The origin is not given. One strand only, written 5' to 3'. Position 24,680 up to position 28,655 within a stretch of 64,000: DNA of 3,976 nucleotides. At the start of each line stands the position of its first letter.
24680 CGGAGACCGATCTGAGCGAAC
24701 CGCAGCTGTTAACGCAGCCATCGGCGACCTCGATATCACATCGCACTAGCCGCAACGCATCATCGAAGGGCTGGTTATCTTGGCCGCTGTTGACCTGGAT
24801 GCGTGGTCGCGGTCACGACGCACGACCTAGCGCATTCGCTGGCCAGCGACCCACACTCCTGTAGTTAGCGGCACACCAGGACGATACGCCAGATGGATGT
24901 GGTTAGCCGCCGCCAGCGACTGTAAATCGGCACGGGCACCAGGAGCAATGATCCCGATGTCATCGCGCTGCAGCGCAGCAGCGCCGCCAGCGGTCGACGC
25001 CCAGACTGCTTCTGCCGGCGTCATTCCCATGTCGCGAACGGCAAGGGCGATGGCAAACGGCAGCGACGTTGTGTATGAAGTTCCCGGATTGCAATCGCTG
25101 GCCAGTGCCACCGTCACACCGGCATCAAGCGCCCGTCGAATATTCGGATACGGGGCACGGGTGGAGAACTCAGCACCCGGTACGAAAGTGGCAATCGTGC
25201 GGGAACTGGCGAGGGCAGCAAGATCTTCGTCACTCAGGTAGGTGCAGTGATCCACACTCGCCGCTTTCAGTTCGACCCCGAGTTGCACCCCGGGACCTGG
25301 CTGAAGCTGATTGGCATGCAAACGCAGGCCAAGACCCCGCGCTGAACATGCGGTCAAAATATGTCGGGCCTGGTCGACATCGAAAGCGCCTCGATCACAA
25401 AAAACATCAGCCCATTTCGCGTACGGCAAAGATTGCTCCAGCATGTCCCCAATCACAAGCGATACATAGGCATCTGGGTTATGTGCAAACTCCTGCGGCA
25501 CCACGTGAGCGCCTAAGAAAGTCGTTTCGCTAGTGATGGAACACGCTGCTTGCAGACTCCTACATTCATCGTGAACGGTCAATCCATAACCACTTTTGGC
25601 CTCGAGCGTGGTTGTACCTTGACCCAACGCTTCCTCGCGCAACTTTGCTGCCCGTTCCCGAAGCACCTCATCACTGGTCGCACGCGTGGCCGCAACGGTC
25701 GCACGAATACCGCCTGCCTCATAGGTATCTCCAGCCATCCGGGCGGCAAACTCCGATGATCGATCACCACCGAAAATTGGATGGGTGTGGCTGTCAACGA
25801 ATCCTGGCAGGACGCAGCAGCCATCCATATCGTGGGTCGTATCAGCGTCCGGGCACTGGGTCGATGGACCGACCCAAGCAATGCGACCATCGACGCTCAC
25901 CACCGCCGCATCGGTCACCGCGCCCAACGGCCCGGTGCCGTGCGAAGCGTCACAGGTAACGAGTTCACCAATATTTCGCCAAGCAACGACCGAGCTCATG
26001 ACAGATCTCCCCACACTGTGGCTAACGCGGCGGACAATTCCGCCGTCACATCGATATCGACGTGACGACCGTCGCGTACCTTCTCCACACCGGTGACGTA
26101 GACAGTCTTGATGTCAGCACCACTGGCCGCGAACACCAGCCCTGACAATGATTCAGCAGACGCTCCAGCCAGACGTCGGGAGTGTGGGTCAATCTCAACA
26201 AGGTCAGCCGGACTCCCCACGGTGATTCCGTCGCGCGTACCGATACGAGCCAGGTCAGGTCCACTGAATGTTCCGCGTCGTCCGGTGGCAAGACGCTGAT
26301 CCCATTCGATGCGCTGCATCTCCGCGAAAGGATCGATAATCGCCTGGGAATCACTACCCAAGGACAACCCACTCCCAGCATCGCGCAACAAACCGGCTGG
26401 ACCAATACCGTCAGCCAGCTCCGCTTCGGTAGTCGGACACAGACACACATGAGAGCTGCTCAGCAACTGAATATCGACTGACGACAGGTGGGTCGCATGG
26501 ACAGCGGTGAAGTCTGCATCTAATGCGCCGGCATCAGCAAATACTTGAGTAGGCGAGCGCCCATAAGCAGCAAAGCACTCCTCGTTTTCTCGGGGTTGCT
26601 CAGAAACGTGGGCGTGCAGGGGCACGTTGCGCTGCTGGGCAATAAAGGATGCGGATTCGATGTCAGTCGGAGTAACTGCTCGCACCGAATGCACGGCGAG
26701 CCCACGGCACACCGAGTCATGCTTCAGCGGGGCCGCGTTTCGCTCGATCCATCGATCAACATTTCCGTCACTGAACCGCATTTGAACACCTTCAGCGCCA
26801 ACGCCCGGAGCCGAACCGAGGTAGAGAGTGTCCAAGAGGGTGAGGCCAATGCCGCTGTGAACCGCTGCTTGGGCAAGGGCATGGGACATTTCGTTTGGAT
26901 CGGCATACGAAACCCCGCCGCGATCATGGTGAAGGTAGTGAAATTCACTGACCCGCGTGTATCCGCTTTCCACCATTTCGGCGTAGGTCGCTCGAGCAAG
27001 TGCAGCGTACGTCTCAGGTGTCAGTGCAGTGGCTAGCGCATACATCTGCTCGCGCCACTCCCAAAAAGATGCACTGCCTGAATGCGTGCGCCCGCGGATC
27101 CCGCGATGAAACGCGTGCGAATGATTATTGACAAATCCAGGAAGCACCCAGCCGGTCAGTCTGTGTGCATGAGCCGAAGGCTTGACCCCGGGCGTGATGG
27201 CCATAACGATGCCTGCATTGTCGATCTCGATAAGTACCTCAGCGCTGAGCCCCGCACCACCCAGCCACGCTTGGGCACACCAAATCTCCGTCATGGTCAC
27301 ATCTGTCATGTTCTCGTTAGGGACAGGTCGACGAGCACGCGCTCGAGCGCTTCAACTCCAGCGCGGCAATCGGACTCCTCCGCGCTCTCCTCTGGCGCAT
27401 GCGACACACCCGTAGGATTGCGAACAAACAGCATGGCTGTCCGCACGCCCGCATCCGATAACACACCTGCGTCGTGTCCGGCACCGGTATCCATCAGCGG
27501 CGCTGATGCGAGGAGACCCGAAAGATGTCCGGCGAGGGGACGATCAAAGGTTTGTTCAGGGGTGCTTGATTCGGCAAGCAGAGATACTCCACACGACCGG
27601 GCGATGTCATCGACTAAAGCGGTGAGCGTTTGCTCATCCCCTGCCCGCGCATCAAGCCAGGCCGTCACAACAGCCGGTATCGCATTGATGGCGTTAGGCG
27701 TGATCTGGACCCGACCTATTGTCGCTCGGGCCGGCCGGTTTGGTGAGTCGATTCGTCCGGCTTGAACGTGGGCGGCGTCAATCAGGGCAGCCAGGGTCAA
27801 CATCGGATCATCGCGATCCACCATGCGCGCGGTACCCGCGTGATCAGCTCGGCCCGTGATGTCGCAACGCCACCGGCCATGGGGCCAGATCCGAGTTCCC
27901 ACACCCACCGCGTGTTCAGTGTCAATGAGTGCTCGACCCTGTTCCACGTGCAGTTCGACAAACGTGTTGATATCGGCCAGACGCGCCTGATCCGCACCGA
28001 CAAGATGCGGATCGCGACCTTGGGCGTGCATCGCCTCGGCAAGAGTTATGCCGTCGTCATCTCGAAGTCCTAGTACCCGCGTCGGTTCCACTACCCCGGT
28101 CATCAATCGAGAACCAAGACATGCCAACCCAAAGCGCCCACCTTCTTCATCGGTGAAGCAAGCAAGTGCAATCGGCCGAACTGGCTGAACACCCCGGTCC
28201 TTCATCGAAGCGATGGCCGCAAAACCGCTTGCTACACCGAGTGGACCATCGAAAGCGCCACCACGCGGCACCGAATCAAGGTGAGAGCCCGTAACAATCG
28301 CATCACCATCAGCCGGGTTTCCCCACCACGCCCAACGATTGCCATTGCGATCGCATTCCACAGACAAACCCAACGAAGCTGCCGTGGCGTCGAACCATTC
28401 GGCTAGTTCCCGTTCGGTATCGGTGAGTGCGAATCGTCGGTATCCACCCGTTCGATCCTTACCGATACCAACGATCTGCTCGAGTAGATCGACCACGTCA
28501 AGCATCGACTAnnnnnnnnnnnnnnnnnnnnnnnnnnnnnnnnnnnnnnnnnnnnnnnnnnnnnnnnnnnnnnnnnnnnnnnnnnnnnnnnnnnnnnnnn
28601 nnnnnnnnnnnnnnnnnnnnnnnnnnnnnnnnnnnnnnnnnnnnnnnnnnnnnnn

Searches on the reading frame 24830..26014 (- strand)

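Call 84: search_protein_families(library=pfam, proteins=[window:24830-26014:-], max_evalue=0.00001)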
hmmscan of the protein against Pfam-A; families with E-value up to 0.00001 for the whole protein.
window:24830-26014:- (395 aa): 2 families
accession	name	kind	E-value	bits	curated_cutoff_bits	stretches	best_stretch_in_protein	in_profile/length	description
PF01979.26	Amidohydro_1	-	2.8e-18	66.7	25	1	68-369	2-320/345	Amidohydrolase family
PF07969.17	Amidohydro_3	-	3.2e-17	63.6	29.7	1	244-367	301-444/472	Amidohydrolase family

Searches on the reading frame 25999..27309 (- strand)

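Call 84: search_protein_families(library=pfam, proteins=[window:25999-27309:-], max_evalue=0.00001)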
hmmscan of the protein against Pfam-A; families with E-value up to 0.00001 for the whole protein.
window:25999-27309:- (437 aa): 1 family
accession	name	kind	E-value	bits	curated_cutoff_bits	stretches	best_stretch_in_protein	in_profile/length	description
PF01979.26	Amidohydro_1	-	2e-28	100.1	25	1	54-407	1-342/345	Amidohydrolase family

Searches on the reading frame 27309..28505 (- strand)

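Call 85: search_protein_families(library=pfam, proteins=[window:27309-28505:-], max_evalue=0.00001)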
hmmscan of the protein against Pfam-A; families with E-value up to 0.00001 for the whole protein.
window:27309-28505:- (399 aa): 2 families
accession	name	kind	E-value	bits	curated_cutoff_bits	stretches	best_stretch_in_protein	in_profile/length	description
PF01546.33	Peptidase_M20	-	2e-18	67.5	24.6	1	72-391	2-204/206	Peptidase family M20/M25/M40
PF04389.22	Peptidase_M28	-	1.5e-06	28.5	21.3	1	67-133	12-74/193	Peptidase family M28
